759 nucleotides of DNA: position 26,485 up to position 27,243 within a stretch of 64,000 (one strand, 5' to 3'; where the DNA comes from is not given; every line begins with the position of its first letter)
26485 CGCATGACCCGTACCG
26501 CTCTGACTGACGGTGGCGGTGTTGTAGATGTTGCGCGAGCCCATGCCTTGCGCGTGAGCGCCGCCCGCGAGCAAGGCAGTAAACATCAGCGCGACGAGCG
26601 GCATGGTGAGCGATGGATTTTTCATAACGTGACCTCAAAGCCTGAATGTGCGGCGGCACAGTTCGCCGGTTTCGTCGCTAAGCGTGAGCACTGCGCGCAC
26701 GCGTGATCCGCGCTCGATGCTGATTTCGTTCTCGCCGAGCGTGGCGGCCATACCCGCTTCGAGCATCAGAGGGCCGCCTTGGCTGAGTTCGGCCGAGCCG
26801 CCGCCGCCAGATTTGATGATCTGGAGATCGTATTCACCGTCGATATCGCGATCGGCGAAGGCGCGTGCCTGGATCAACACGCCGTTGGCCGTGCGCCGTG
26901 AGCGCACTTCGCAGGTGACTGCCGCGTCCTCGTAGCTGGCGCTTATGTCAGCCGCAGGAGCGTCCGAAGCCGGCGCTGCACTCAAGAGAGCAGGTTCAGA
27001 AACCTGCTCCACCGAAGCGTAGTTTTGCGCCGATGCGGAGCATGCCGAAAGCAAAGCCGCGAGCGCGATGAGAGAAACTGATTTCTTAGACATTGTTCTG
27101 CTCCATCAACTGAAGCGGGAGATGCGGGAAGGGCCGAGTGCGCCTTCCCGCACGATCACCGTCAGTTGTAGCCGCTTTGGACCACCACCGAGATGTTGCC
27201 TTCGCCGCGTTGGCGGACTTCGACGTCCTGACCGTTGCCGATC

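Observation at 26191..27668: Curli-type amyloid module (CsgA-like / CsgH / CsgB-like) with no CsgE/F/G secretion genes in the window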

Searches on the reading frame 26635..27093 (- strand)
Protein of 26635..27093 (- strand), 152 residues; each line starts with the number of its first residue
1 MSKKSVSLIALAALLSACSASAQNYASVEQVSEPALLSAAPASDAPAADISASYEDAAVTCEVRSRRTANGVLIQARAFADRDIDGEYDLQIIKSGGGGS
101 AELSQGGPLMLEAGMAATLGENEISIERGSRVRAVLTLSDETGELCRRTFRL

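Call 3: search_protein_families(library=pfam, proteins=[window:26635-27093:-], max_evalue=1)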
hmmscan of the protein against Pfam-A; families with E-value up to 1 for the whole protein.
window:26635-27093:- (152 aa): 4 families
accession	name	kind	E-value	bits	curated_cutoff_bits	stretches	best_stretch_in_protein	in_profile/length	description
PF21112.3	CsgH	-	8.9e-09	35.7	27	1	59-139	1-80/88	CsgH protein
PF10610.15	Tafi-CsgC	-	0.019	15.4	25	1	91-141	40-90/99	Thin aggregative fimbriae synthesis protein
PF16583.11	ZirS_C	-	0.063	13.3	26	1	17-61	16-60/145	Zinc-regulated secreted antivirulence protein C-terminal domain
PF08139.17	LPAM_1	-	0.45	11.5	20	0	3-19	2-18/18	Prokaryotic membrane lipoprotein lipid attachment site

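Call 4: search_protein_families(library=ncbifam, proteins=[window:26635-27093:-], max_evalue=1)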
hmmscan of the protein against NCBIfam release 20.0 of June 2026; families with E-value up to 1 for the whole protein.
window:26635-27093:- (152 aa): 7 families
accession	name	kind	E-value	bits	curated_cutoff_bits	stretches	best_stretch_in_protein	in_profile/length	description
NF041112.1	chap_CsgH_alph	subfamily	1.8e-21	76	35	1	60-147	1-89/91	curli-like amyloid fiber formation chaperone CsgH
NF007507.1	PRK10102.1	equivalog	0.0037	17.3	75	1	87-141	40-94/106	curli assembly chaperone CsgC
NF009336.0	PRK12696.1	equivalog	0.033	13.7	303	1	2-75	2-75/238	flagellar basal body L-ring protein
NF041252.1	outer_memb_MapA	equivalog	0.19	11.4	300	1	3-40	2-39/213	outer membrane lipoprotein MapA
NF040474.1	peri_RclB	exception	0.24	11.6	100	1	1-54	1-54/78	reactive chlorine resistance periplasmic protein RclB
NF010409.0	PRK13835.1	subfamily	0.33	10.9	162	1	3-53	5-52/148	conjugal transfer protein TrbH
NF047847.2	SS_mature_LptM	equivalog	0.65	10.1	27.7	0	1-18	1-20/31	LPS translocon maturation chaperone LptM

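Call 6: find_encoding_contigs(protein=window:26635-27093:-, flank=10000, max_places=6)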
Protein window:26635-27093:- (152 aa): 2 contigs read that carry it; 1 place shown.
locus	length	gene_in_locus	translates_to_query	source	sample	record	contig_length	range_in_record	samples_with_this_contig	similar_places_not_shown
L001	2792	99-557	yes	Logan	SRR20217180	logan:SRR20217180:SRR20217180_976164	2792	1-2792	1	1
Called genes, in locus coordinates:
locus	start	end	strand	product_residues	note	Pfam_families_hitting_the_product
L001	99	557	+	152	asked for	PF21112:CsgH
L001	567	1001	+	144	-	PF07012:Curlin_rpt (weak)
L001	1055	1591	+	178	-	PF13576:Pentapeptide_3 (faint), PF13599:Pentapeptide_4 (faint), PF00805:Pentapeptide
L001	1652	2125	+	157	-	PF00805:Pentapeptide, PF13576:Pentapeptide_3 (weak), PF00805:Pentapeptide, PF13599:Pentapeptide_4, PF00805:Pentapeptide, PF13576:Pentapeptide_3 (weak), PF00805:Pentapeptide (weak)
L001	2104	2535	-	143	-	-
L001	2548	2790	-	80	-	?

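Call 7: find_homologous_proteins(query=window:26635-27093:-, max_evalue=0.001)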
Query window:26635-27093:- (152 aa): 131 proteins with E <= 0.001 among 1109 candidates; the best 120 are listed.
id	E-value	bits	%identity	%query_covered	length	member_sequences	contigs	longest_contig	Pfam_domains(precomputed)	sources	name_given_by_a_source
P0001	3.1e-86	304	100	100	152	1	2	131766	PF21112.5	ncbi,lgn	-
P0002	7.1e-83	293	97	100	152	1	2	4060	PF21112.5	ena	-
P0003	1.0e-74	267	88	100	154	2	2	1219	PF21112.5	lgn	-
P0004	2.3e-74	265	88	100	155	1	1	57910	PF21112.5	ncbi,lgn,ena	-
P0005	3.2e-71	255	86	100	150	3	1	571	PF21112.5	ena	-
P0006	4.5e-71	255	85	86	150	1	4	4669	PF21112.5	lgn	-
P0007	9.8e-71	254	84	100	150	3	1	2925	PF21112.5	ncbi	-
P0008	1.3e-70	253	83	100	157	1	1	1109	PF21112.5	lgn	-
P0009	8.0e-70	251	83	100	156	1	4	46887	PF21112.5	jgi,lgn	-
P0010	1.1e-67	244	81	100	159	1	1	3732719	PF21112.5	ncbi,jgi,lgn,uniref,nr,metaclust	ncbi:curli-like amyloid fiber formation chaperone CsgH [Candidatus Viadribacter manganicus]|uniref:C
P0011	5.2e-61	222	80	100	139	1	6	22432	PF21112.5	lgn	-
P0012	2.5e-53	197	64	100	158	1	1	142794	PF21112.5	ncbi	ncbi:MAG: curli-like amyloid fiber formation chaperone CsgH [Hyphomonadaceae bacterium]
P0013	3.6e-53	197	68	100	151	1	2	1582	PF21112.5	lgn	-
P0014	2.5e-52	194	66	100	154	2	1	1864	PF21112.5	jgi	-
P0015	2.8e-51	191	66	100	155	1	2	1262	PF21112.5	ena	-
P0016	3.2e-51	191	63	100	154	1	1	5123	PF21112.5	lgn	-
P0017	9.4e-51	189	68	100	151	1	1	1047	PF21112.5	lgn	-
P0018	5.1e-50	187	67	86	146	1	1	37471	PF21112.5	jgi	jgi:hypothetical protein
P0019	4.5e-49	184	74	66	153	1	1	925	PF21112.5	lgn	-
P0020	3.4e-48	181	71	72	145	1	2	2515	PF21112.5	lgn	-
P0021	2.1e-47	178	65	79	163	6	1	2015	PF21112.5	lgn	-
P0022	2.8e-47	178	67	74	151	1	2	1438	PF21112.5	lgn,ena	-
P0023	3.1e-47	178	61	100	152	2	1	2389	PF21112.5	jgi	jgi:hypothetical protein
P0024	5.7e-47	177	66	78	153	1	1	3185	PF21112.5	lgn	-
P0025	6.8e-47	177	71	66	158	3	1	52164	PF21112.5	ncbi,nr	ncbi:MAG: curli-like amyloid fiber formation chaperone CsgH [Alphaproteobacteria bacterium]|nr:curli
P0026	9.0e-47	176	67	74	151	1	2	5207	PF21112.5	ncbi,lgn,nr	ncbi:MAG: hypothetical protein IT547_03290 [Hyphomonadaceae bacterium]|nr:hypothetical protein [Hyph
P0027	9.2e-47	176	66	78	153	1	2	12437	PF21112.5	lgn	-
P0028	1.1e-46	176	59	100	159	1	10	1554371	PF21112.5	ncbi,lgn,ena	-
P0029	1.2e-46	176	59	100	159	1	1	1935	PF21112.5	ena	-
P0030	1.3e-46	176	66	74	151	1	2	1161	PF21112.5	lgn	-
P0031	1.4e-46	176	60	100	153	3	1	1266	PF21112.5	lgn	-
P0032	1.5e-46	175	59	100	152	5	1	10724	PF21112.5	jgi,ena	-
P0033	1.6e-46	175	59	100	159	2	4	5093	PF21112.5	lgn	-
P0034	1.8e-46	175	67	74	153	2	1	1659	PF21112.5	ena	-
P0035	2.6e-46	175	59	100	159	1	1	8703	PF21112.5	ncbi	ncbi:MAG: curli-like amyloid fiber formation chaperone CsgH [Terricaulis sp.]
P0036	3.6e-46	174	63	100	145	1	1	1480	PF21112.5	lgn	-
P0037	4.2e-46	174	66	74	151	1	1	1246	PF21112.5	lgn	-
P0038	4.6e-46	174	72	65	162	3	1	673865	PF21112.5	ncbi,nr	ncbi:MAG: hypothetical protein KF779_06565 [Hyphomonadaceae bacterium]|nr:hypothetical protein [Hyph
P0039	4.8e-46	174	67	79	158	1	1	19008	PF21112.5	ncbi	-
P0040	4.8e-46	174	65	79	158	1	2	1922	PF21112.5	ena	-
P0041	6.1e-46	174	59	100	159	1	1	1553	PF21112.5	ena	-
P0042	6.1e-46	174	70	66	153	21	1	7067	PF21112.5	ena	-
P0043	6.4e-46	173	68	74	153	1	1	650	PF21112.5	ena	-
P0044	6.6e-46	173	59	100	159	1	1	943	PF21112.5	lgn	-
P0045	7.1e-46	173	59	100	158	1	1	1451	PF21112.5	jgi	jgi:hypothetical protein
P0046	1.2e-45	173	65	79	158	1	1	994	PF21112.5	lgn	-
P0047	1.8e-45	172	59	100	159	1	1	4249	PF21112.5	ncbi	-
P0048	1.8e-45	172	59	100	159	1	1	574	PF21112.5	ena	-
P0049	2.3e-45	172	66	74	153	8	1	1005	PF21112.5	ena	-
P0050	9.0e-45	170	68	65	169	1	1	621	PF21112.5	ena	-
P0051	1.0e-44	170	67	74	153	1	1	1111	PF21112.5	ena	-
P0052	2.2e-44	168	58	100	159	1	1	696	PF21112.5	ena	-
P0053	3.1e-44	168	73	74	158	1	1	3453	PF21112.5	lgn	-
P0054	3.3e-44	168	60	100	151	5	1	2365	PF21112.5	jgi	jgi:hypothetical protein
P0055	5.4e-44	167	65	77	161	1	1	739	PF21112.5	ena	-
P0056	5.4e-44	167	59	87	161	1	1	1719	PF21112.5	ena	-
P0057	1.0e-43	166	65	65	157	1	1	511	PF21112.5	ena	-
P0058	1.9e-43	165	71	62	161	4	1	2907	PF21112.5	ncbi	ncbi:MAG: curli-like amyloid fiber formation chaperone CsgH [Vitreimonas sp.]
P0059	6.7e-43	164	65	82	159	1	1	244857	PF21112.5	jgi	jgi:glucose/arabinose dehydrogenase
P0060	7.9e-43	163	70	76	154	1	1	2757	PF21112.5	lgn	-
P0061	9.2e-43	163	67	71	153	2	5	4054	PF21112.5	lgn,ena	-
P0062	1.2e-42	163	64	78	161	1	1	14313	PF21112.5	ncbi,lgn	-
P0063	2.0e-42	162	71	62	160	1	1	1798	PF21112.5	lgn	-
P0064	3.0e-42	162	57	100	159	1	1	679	PF21112.5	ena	-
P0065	3.3e-42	161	65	84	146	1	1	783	PF21112.5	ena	-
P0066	3.3e-42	161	68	74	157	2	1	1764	PF21112.5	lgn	-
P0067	6.1e-42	161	72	66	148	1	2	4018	PF21112.5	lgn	-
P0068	6.3e-42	161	60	100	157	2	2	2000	PF21112.5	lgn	-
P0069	7.3e-42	160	55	82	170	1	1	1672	PF21112.5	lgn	-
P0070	1.3e-41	160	72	66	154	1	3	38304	PF21112.5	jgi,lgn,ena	-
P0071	2.1e-41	159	54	100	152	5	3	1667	PF21112.5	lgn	-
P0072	4.2e-41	158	64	65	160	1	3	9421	PF21112.5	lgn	-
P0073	8.0e-41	157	57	100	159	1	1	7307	PF21112.5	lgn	-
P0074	9.9e-41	157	52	100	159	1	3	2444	PF21112.5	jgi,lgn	jgi:hypothetical protein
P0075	1.3e-40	156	62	83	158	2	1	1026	PF21112.5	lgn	-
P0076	2.6e-40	155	66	76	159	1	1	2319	PF21112.5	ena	-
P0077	3.2e-40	155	67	74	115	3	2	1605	PF21112.5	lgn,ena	-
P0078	4.0e-40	155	56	100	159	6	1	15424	PF21112.5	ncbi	ncbi:MAG: curli-like amyloid fiber formation chaperone CsgH [Terricaulis sp.]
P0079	7.7e-40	154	56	100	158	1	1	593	PF21112.5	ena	-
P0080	1.4e-39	153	55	100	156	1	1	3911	PF21112.5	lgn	-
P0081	1.5e-39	153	71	66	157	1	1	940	PF21112.5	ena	-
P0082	1.6e-39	153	67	74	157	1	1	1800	PF21112.5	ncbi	-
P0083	1.8e-39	153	66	78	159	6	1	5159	PF21112.5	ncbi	-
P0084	2.2e-39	152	71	66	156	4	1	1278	PF21112.5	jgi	jgi:hypothetical protein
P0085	2.6e-39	152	60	78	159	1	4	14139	PF21112.5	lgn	-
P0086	3.3e-39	152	73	63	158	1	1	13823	PF21112.5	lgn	-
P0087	3.5e-39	152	68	66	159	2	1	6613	PF21112.5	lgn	-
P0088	3.5e-39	152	65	67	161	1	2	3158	PF21112.5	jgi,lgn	jgi:hypothetical protein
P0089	4.7e-39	151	75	63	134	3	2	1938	PF21112.5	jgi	jgi:hypothetical protein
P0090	6.1e-39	151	58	99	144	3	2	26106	PF21112.5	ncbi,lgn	-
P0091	7.6e-39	151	69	71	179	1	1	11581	PF21112.5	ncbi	-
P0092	7.9e-39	151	67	74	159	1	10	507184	PF21112.5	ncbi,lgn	-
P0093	1.9e-38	149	68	62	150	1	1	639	PF21112.5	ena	-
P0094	2.6e-38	149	70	64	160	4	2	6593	PF21112.5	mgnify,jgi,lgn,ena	mgnify:CR=1 FL=1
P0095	2.7e-38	149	57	100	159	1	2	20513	PF21112.5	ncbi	ncbi:MAG: curli-like amyloid fiber formation chaperone CsgH [Terricaulis sp.]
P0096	3.7e-38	148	69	64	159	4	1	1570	PF21112.5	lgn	-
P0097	3.9e-38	148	54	100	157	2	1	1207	PF21112.5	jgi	jgi:hypothetical protein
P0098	4.5e-38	148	69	62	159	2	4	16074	PF21112.5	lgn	-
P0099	4.6e-38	148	62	81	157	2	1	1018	PF21112.5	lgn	-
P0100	6.7e-38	147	54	100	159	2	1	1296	PF21112.5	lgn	-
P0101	1.4e-37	146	53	100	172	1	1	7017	PF21112.5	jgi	-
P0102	1.7e-37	146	74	63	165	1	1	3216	PF21112.5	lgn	-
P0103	1.9e-37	146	59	87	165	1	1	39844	PF21112.5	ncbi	ncbi:MAG: curli-like amyloid fiber formation chaperone CsgH [Caulobacteraceae bacterium]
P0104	4.6e-37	145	68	63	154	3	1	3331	PF21112.5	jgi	jgi:hypothetical protein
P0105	9.5e-37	144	70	68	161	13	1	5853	PF21112.5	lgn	-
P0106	1.3e-36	143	63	78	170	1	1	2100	PF21112.5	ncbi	-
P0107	1.5e-36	143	63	76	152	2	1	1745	PF21112.5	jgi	jgi:hypothetical protein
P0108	1.9e-36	143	55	100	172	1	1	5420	PF21112.5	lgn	-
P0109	3.2e-36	142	66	78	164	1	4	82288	PF21112.5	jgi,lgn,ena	-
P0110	3.4e-36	142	63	78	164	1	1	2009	PF21112.5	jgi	jgi:hypothetical protein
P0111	5.6e-36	141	64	78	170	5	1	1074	PF21112.5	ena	-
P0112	8.7e-36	141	68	63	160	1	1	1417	PF21112.5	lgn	-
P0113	9.1e-36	141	53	100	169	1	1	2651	PF21112.5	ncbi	-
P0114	1.3e-35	140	55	95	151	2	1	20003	PF21112.5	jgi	jgi:hypothetical protein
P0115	1.9e-35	140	72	63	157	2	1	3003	PF21112.5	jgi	jgi:hypothetical protein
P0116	7.8e-35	138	51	100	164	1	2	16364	PF21112.5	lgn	-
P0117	1.9e-34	136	68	66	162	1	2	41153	PF21112.5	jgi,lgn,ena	-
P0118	5.8e-34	135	58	89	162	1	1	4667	PF21112.5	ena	-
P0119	2.3e-33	133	61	78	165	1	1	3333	PF21112.5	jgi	jgi:hypothetical protein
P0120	4.7e-32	129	60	65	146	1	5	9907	PF21112.5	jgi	jgi:hypothetical protein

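Call 8: find_encoding_contigs(protein=P0010, flank=10000, max_places=3)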
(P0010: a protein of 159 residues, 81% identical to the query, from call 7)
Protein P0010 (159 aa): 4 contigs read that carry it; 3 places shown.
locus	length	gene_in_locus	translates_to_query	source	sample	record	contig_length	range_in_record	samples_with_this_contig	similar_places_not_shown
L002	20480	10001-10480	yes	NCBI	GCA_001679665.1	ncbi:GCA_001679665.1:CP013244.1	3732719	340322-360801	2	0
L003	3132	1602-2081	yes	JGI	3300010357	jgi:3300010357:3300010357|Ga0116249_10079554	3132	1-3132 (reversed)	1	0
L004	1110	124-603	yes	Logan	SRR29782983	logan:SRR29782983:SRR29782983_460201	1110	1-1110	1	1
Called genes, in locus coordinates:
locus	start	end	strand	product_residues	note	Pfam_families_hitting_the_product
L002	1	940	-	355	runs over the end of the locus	PF01476:LysM (weak), PF01551:Peptidase_M23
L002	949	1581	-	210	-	PF01135:PCMT, PF13649:Methyltransf_25 (weak)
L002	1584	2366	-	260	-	PF01975:SurE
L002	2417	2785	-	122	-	PF09923:DUF2155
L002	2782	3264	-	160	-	PF02470:MlaD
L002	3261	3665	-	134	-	PF05071:NDUFA12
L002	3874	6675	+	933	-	PF02867:Ribonuc_red_lgC, PF12637:TSCPD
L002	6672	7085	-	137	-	PF04828:GFA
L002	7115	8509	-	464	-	-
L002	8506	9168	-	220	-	PF13476:AAA_23 (weak), PF02463:SMC_N (faint), PF13191:AAA_16 (weak), PF00005:ABC_tran, PF13401:AAA_22 (weak), PF13304:AAA_21 (faint)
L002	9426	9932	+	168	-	-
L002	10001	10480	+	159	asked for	PF21112:CsgH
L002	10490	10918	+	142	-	PF07012:Curlin_rpt (faint)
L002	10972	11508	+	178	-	PF13599:Pentapeptide_4 (faint), PF13576:Pentapeptide_3 (faint), PF00805:Pentapeptide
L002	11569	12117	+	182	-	-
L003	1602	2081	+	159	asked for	PF21112:CsgH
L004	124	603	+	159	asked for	PF21112:CsgH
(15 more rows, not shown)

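Call 9: find_encoding_contigs(protein=P0028, flank=10000, max_places=3)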
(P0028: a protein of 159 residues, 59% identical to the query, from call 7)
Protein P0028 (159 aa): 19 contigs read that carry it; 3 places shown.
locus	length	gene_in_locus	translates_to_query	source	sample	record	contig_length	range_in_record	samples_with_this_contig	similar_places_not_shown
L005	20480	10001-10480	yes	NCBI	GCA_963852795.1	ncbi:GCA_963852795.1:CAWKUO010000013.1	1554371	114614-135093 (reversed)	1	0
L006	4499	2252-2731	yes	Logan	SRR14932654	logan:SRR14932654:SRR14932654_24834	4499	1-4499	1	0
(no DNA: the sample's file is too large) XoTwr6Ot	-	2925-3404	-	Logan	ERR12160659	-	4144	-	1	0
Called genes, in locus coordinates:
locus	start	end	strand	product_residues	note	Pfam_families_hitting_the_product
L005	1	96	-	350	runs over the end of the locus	PF01476:LysM, PF01551:Peptidase_M23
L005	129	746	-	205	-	PF01135:PCMT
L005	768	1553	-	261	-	PF01975:SurE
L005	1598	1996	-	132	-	PF08570:DUF1761 (weak)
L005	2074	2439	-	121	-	PF09923:DUF2155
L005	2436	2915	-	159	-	PF02470:MlaD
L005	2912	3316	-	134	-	PF05071:NDUFA12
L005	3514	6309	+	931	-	PF02867:Ribonuc_red_lgC, PF12637:TSCPD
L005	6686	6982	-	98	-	PF04828:GFA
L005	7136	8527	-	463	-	-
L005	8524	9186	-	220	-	PF02463:SMC_N (faint), PF13476:AAA_23 (weak), PF13191:AAA_16 (weak), PF00005:ABC_tran, PF13304:AAA_21 (faint)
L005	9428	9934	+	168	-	-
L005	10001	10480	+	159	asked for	PF21112:CsgH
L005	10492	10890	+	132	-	PF07012:Curlin_rpt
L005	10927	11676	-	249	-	PF13545:HTH_Crp_2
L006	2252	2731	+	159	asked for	PF21112:CsgH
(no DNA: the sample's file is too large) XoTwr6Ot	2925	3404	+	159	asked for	PF21112:CsgH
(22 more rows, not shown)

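Call 11: find_related_loci(query=A1, collection=genome_contigs, flank=10000)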
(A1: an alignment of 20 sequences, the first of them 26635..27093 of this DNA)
Query A1 (152 aa) in genome_contigs; peptide patterns used: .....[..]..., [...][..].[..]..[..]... (x = any residue, [..] = any of these).
172 stretches matched a pattern; 12 encode a relative of the query (tblastn E <= 1e-3); 12 distinct loci.
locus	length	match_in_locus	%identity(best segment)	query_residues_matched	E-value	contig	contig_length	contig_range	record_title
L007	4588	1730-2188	61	1-152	8e-53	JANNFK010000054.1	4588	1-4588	MAG: Caulobacteraceae bacterium isolate OTE_75_metabat_309 OTE_75_k141_88607, whole genome shotgun sequence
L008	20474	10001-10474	64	1-152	2e-50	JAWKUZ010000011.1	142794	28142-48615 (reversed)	MAG: Hyphomonadaceae bacterium isolate ABC2.77 ABC2.77.fa-11, whole genome shotgun sequence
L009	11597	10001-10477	57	1-152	1e-47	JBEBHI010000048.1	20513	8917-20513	MAG: Terricaulis sp. isolate ATF_18 NODE_970_length_20513_cov_10.491868, whole genome shotgun sequence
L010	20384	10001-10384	59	21-152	3e-47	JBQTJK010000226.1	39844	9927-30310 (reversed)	MAG: Caulobacteraceae bacterium isolate SAR269 c_000000320763, whole genome shotgun sequence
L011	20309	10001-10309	70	50-152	8e-47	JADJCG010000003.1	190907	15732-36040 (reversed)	MAG: Caulobacteraceae bacterium isolate Aved_18-Q3-R54-62_BATAC.292 tig00018317-10-1919800, whole genome shotgun sequenc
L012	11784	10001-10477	56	1-152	8e-47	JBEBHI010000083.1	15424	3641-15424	MAG: Terricaulis sp. isolate ATF_18 NODE_1721_length_15424_cov_8.377553, whole genome shotgun sequence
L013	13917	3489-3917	57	3-152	3e-46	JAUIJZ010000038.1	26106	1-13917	MAG: Alphaproteobacteria bacterium isolate Co_bin.338 NODE_10813_length_26106_cov_1.170946, whole genome shotgun sequenc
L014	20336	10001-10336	66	41-152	4e-46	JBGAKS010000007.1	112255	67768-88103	MAG: Terricaulis sp. isolate MAG_AAO_AS.24 AAOAS-24_scaffold_141, whole genome shotgun sequence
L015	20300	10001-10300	71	53-152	2e-45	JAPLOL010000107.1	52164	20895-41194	MAG: Alphaproteobacteria bacterium isolate LacPavin_0920_WC90_MAG_62_13 LacPavin_0920_WC90_scaffold_467304, whole genome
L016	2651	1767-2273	53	1-152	2e-45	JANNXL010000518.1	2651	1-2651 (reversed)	MAG: Hyphomicrobium sp. isolate VAR_34_metabat_201 VAR_34_k141_1450814, whole genome shotgun sequence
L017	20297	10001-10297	72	54-152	5e-45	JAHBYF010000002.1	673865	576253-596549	MAG: Hyphomonadaceae bacterium isolate ACE_PRO17 PRO17_2, whole genome shotgun sequence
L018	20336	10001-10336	67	40-152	2e-43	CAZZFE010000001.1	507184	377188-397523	MAG TPA_asm: uncultured Terricaulis sp. isolate SRP287051_co2_91 genome assembly, contig: NODE_10_length_507184_cov_22.9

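Call 15: find_encoding_contigs(protein=P0092, flank=10000, max_places=2)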
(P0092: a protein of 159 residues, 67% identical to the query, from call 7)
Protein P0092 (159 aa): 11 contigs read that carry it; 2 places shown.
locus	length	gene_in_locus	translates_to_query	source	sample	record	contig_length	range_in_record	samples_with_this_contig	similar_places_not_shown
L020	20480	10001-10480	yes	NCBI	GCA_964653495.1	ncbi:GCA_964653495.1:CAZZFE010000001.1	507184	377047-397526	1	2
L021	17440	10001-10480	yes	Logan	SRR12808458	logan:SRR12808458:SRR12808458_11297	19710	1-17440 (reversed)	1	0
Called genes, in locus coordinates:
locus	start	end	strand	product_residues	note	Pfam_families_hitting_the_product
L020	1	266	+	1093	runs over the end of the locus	PF00211:Guanylate_cyc, PF13401:AAA_22 (faint), PF13191:AAA_16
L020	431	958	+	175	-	PF00578:AhpC-TSA (weak)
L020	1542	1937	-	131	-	-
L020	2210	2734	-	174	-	PF01124:MAPEG (weak)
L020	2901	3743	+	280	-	PF04397:LytTR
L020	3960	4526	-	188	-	PF12680:SnoaL_2, PF07366:SnoaL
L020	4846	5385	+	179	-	-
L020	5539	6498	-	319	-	PF00561:Abhydrolase_1, PF12146:Hydrolase_4, PF12697:Abhydrolase_6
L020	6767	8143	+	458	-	PF00512:HisKA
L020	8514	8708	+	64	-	-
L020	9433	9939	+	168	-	-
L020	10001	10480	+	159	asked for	PF21112:CsgH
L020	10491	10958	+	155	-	PF07012:Curlin_rpt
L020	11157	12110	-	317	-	PF04371:PAD_porph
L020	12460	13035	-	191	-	PF13545:HTH_Crp_2 (weak), PF01047:MarR, PF12802:MarR_2, PF13463:HTH_27 (weak), PF00325:Crp (weak)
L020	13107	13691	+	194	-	PF11563:Protoglobin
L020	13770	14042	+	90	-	PF09630:DUF2024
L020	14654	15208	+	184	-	-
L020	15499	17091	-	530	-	PF00753:Lactamase_B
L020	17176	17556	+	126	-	PF01638:HxlR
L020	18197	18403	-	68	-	-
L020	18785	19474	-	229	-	PF04264:YceI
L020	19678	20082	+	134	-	-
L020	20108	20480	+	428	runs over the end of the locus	PF01546:Peptidase_M20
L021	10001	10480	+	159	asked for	PF21112:CsgH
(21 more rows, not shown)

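Call 16: find_encoding_contigs(protein=P0090, flank=10000, max_places=2)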
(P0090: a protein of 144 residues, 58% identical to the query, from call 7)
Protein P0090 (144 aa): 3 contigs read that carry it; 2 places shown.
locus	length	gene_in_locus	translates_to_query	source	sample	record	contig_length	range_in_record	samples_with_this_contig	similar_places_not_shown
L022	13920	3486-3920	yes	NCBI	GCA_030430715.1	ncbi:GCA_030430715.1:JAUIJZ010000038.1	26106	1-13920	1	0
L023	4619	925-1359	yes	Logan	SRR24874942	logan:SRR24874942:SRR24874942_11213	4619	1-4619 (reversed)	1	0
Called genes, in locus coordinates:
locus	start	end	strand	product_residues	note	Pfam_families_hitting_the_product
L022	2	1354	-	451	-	?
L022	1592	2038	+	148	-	PF03946:Ribosomal_L11_N, PF00298:Ribosomal_L11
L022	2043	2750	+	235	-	PF00687:Ribosomal_L1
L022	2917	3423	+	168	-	-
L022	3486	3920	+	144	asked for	PF21112:CsgH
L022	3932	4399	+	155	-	PF07012:Curlin_rpt (weak)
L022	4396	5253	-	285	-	PF12146:Hydrolase_4, PF00561:Abhydrolase_1, PF12697:Abhydrolase_6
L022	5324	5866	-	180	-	PF00255:GSHPx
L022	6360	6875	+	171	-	PF00466:Ribosomal_L10, PF27436:RL10_C (faint)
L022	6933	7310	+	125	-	PF16320:Ribosomal_L12_N, PF00542:Ribosomal_L12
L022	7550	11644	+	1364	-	PF04563:RNA_pol_Rpb2_1, PF04561:RNA_pol_Rpb2_2, PF04565:RNA_pol_Rpb2_3, PF10385:RNA_pol_Rpb2_45, PF00562:RNA_pol_Rpb2_6, PF04560:RNA_pol_Rpb2_7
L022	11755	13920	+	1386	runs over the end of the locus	PF04997:RNA_pol_Rpb1_1, PF00623:RNA_pol_Rpb1_2, PF04983:RNA_pol_Rpb1_3, PF05000:RNA_pol_Rpb1_4, PF04998:RNA_pol_Rpb1_5, PF01333:Apocytochr_F_C (faint), PF21668:RPOC_hybrid (faint)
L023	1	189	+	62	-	?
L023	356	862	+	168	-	-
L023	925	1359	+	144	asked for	PF21112:CsgH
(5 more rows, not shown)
